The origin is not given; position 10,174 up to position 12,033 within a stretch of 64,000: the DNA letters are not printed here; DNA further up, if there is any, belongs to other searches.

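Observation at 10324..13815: A GT-C transferase and a polyprenyl-phosphate-sugar GT2 bracket a pseudopilin gene, suggesting pilin-like protein glycosylation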

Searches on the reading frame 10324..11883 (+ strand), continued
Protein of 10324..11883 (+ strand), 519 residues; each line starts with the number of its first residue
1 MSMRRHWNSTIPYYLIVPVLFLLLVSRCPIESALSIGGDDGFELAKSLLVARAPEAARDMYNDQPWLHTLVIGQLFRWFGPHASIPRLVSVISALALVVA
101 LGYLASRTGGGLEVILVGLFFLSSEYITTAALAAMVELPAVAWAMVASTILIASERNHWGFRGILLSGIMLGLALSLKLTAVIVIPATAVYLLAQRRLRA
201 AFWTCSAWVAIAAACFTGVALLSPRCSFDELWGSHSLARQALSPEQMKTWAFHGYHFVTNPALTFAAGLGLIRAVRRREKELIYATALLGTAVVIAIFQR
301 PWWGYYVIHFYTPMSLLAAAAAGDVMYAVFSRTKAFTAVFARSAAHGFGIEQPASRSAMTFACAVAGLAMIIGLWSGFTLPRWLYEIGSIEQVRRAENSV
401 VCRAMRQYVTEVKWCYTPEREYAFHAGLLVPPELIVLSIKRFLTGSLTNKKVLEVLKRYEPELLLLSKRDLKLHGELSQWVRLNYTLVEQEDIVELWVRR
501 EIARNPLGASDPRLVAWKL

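Call 42: find_related_loci(query=A3, collection=genome_contigs, flank=10000)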
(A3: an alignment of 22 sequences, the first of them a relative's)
Query A3 (519 aa) in genome_contigs; peptide patterns used: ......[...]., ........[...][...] (x = any residue, [..] = any of these).
62 stretches matched a pattern; 40 encode a relative of the query (tblastn E <= 1e-3); 40 distinct loci.
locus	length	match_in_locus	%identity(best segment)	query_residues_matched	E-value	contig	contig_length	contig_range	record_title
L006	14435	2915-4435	42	3-514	2e-133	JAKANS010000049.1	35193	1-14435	MAG: bacterium isolate WY5.bin88 NODE_1726_length_35193_cov_2.335624, whole genome shotgun sequence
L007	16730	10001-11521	40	4-514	3e-100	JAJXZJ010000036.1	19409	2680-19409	MAG: bacterium isolate BP7.bin47 NODE_4087_length_19409_cov_2.836480, whole genome shotgun sequence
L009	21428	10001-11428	31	13-502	4e-69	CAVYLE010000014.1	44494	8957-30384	MAG: uncultured Verrucomicrobiae bacterium isolate MFD01476.bin.1.197 genome assembly, contig: contig_6361, whole genome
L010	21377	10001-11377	35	29-506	6e-68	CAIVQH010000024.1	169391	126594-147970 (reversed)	MAG: uncultured Verrucomicrobia bacterium isolate Umea2_bin-2232 genome assembly, contig: bin-2232:24/60, whole genome s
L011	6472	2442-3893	34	29-513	6e-66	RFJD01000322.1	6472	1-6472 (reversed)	MAG: Verrucomicrobia bacterium isolate J093 k99_415956, whole genome shotgun sequence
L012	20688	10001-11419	28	33-506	2e-53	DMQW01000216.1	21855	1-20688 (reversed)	MAG TPA_asm: Limisphaerales bacterium isolate UBA11358 contig_8443, whole genome shotgun sequence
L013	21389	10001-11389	31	36-502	6e-52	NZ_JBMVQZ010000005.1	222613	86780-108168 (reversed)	Limisphaera sp. 4302-co NODE_5, whole genome shotgun sequence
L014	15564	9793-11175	30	29-500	2e-49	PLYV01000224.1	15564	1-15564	MAG: Limisphaerales bacterium isolate palsa_1443 73.20120700_P3D.225_contig_147415, whole genome shotgun sequence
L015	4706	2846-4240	30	29-505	7e-48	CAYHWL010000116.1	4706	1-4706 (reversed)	MAG TPA_asm: uncultured Methanosarcinales archaeon isolate ERP119705_co15_581 genome assembly, contig: NODE_24921_length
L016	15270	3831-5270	28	15-506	2e-47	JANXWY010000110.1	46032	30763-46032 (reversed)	MAG: Verrucomicrobia bacterium isolate GL140_2_metabat_307_sub GL140_2_k141_2238237, whole genome shotgun sequence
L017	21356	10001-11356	27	37-502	5e-47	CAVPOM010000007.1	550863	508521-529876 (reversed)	MAG: uncultured Verrucomicrobiae bacterium isolate MFD00008.bin.2.151 genome assembly, contig: contig_56463, whole genom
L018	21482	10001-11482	29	18-512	1e-46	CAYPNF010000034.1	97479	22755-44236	MAG TPA_asm: uncultured Verrucomicrobiota bacterium isolate SRP302447_co1_807 genome assembly, contig: NODE_755_length_9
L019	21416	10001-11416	26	33-507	1e-46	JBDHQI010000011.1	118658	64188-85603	MAG: Verrucomicrobiota bacterium isolate AS-MESO-3CA.116 NODE_581_length_118658_cov_70.840017, whole genome shotgun sequ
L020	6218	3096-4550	27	15-510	4e-46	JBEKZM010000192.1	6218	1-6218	MAG: Verrucomicrobiota bacterium isolate SPRUCE 6 SPRUCE_6_192, whole genome shotgun sequence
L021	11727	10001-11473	28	5-505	2e-45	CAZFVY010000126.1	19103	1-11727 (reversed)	MAG TPA_asm: uncultured Verrucomicrobiota bacterium isolate binchicken_co54_380 genome assembly, contig: NODE_5078_lengt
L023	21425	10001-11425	30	35-514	1e-44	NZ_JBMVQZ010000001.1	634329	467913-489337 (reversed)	Limisphaera sp. 4302-co NODE_1, whole genome shotgun sequence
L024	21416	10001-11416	28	39-512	4e-44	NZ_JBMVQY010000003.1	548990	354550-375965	Limisphaera sp. VF-2 NODE_3, whole genome shotgun sequence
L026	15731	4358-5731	27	20-492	7e-43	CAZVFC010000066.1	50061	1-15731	MAG TPA_asm: uncultured Verrucomicrobiota bacterium isolate binchicken_co66_227 genome assembly, contig: NODE_1253_lengt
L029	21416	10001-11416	28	30-511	2e-40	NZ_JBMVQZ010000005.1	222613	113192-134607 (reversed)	Limisphaera sp. 4302-co NODE_5, whole genome shotgun sequence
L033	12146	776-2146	26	29-504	4e-38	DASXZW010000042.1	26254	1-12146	MAG TPA_asm: Verrucomicrobiia bacterium isolate SMAG_U4863 k141_1225234, whole genome shotgun sequence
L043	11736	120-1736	32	15-504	3e-18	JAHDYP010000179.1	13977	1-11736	MAG: Verrucomicrobia bacterium isolate VER2 NODE_5034_length_13977_cov_6.028229, whole genome shotgun sequence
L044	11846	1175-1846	29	275-501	1e-17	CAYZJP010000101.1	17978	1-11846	MAG TPA_asm: uncultured Klebsiella sp. isolate binchicken_co185_144 genome assembly, contig: NODE_4306_length_17978_cov_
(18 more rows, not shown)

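Call 62: find_related_loci(query=A1, collection=metagenome_contigs, flank=8000)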
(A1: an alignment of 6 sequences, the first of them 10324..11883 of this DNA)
Query A1 (519 aa) in metagenome_contigs; peptide patterns used: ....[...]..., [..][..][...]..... (x = any residue, [..] = any of these).
600 stretches matched a pattern (row limit reached: there are more); 17 encode a relative of the query (tblastn E <= 1e-3); 17 distinct loci.
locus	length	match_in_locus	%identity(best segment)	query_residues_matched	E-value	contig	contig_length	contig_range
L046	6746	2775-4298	37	1-508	2e-93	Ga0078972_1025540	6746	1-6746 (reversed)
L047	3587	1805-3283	36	20-514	7e-81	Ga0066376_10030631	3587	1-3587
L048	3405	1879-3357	35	20-514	2e-77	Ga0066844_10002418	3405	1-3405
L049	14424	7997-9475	35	20-514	6e-77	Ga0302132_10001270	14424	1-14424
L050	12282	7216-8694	35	20-514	9e-77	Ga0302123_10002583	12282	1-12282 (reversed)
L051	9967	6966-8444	35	20-514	8e-77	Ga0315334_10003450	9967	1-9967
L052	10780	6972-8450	35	20-514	8e-77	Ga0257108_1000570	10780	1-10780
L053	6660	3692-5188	34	7-514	1e-75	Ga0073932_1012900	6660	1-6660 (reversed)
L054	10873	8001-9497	34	7-514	7e-73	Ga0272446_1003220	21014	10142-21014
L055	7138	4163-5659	34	7-514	8e-72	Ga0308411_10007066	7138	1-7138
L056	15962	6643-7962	32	29-468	1e-62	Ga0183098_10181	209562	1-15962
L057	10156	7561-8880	32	29-468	9e-63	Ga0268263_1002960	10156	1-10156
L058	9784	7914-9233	32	29-468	9e-63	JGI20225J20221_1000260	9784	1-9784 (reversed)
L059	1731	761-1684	38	20-326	2e-49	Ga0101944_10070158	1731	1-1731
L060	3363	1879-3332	38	20-514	1e-65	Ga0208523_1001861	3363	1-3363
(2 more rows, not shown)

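Call 65: search_protein_families(library=pfam, proteins=[P0016, P0033, P0073, P0117, P0142, P0094, P0019, P0069], max_evalue=0.01)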
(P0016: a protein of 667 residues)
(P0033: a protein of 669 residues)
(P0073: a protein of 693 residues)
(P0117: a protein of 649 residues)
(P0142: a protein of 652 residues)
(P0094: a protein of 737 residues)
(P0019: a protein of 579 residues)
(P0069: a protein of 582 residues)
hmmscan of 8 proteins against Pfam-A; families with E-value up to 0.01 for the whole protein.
P0016 (667 aa): 0 families

P0033 (669 aa): 0 families

P0073 (693 aa): 0 families

P0117 (649 aa): 0 families

P0142 (652 aa): 0 families

P0094 (737 aa): 2 families
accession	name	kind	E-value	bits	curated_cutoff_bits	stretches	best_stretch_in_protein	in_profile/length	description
PF13231.12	PMT_2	-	1.1e-06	29.4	26.1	1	41-183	1-140/160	Dolichyl-phosphate-mannose-protein mannosyltransferase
PF22228.1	CofB_beta-rpt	-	0.0058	17.1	27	0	575-620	17-62/73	CofB beta-repeat domain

P0019 (579 aa): 1 family
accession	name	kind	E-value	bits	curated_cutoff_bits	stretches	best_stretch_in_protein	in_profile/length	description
PF05208.19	ALG3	-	0.0047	16.8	23.6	1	219-270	147-198/358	ALG3 protein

P0069 (582 aa): 0 families

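Call 68: find_encoding_contigs(protein=P0001, flank=10000, max_places=3)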
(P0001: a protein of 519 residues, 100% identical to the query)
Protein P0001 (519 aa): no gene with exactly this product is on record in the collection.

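Call 83: search_protein_families(library=pfam, proteins=[L009:11806-12939:+, L010:12118-13668:+, L012:11955-13316:+, L019:11985-12524:+, L024:11521-12381:+, L029:11567-12382:+, L024:12275-13579:+, L043:2498-3142:+, L018:12884-13837:-, L013:12115-12984:+], max_evalue=0.001)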
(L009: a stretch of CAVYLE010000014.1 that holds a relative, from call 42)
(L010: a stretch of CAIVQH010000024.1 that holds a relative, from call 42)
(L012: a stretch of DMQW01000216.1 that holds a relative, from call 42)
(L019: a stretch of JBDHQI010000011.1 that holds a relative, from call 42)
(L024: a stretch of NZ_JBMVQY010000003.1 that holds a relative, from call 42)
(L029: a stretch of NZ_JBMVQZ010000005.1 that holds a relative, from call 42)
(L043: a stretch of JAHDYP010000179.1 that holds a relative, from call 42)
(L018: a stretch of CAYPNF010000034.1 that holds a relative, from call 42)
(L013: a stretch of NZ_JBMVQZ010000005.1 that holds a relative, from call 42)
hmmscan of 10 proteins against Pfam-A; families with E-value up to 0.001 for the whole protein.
L009:11806-12939:+ (378 aa): 1 family
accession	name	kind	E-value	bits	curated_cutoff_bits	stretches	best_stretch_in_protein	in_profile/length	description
PF00589.27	Phage_integrase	-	1.3e-09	38.5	27.1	1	209-346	21-169/172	Phage integrase family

L010:12118-13668:+ (517 aa): 1 family
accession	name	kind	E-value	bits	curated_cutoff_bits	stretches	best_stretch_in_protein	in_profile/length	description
PF02357.24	NusG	-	8.9e-12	45.8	22.2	1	361-434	3-75/93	Transcription termination factor nusG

L012:11955-13316:+ (454 aa): 2 families
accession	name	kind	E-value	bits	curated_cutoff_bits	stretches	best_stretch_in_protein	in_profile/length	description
PF05007.19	Mannosyl_trans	-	1.9e-06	28.4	23.4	0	168-211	12-55/259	Mannosyltransferase (PIG-M)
PF09594.16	GT87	-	2.3e-05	24.7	25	1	90-240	3-149/237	Glycosyltransferase family 87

L019:11985-12524:+ (180 aa): 2 families
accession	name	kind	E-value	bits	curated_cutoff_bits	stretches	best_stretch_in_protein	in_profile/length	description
PF14237.11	GYF_2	-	7.5e-10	38.9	25.8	1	25-70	5-50/50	GYF domain 2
PF02213.21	GYF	-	0.00084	19.4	25.7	0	21-64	4-45/45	GYF domain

L024:11521-12381:+ (287 aa): 0 families

L029:11567-12382:+ (272 aa): 1 family
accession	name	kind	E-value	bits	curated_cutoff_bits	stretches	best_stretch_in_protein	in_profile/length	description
PF02163.28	Peptidase_M50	-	9.6e-19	68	27.2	2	70-178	2-102/221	Peptidase family M50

L024:12275-13579:+ (435 aa): 4 families
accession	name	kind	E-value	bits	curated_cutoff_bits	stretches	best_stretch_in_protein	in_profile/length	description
PF00009.33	GTP_EFTU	-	4e-57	193.3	26.5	1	44-237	1-187/188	Elongation factor Tu GTP binding domain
PF03143.23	GTP_EFTU_D3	-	3.8e-40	136.9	27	1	334-433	1-105/106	Elongation factor Tu C-terminal domain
PF03144.31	GTP_EFTU_D2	-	1.1e-16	61.4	30.3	1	261-330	1-73/73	Elongation factor Tu domain 2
PF01926.29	MMR_HSR1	-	9.5e-06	26.1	21.9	1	49-172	2-112/113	50S ribosome-binding GTPase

L043:2498-3142:+ (215 aa): 2 families
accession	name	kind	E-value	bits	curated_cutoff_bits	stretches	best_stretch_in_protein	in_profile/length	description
PF13335.12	Mg_chelatase_C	-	5.3e-35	120.3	26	1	110-207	1-94/94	Magnesium chelatase, subunit ChlI C-terminal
PF01078.27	Mg_chelatase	-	5.4e-09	36.2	20.3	1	64-103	167-206/207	Magnesium chelatase, subunit ChlI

L018:12884-13837:- (318 aa): 3 families
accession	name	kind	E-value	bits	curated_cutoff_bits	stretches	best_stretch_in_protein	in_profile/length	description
PF00589.27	Phage_integrase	-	1.6e-21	77.3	27.1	1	117-288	2-169/172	Phage integrase family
PF13102.12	Phage_int_SAM_5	-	0.00012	22.8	22.3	1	14-102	6-93/98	Phage integrase SAM-like domain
PF02899.23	Phage_int_SAM_1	-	0.00077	20.1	22.3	0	22-79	11-67/83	Phage integrase, N-terminal SAM-like domain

L013:12115-12984:+ (290 aa): 1 family
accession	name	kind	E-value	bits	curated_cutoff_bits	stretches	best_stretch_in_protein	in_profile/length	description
PF05235.19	CHAD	-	4.8e-28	99.1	25.6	1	17-237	2-227/228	CHAD domain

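Call 86: search_solved_structures(query=A3, max_evalue=1)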
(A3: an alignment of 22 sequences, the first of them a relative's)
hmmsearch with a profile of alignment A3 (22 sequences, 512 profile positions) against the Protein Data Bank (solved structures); distinct sequences matched with E-value up to 1: 2.
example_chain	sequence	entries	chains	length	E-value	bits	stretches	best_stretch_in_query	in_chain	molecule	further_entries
3u28_A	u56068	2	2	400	0.097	14.3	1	361-457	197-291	H/ACA ribonucleoprotein complex subunit 4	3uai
9g25_A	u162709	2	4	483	0.13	13.9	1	361-457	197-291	H/ACA ribonucleoprotein complex subunit CBF5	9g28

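Call 87: search_protein_families(library=pfam, alignment_id=A3, max_evalue=0.01)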
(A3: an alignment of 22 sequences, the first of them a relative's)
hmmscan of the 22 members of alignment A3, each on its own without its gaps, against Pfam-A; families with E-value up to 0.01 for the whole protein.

A. member 1, P0001 (519 aa): 1 family
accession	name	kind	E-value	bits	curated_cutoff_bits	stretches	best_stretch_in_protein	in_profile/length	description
PF13231.12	PMT_2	-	3.8e-06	27.7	26.1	1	63-216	1-154/160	Dolichyl-phosphate-mannose-protein mannosyltransferase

B. families by the number of members that match (of 22 scanned): 3 families
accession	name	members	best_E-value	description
PF13231.12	PMT_2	12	3.4e-07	Dolichyl-phosphate-mannose-protein mannosyltransferase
PF05208.19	ALG3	3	0.00077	ALG3 protein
PF09594.16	GT87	1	0.00068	Glycosyltransferase family 87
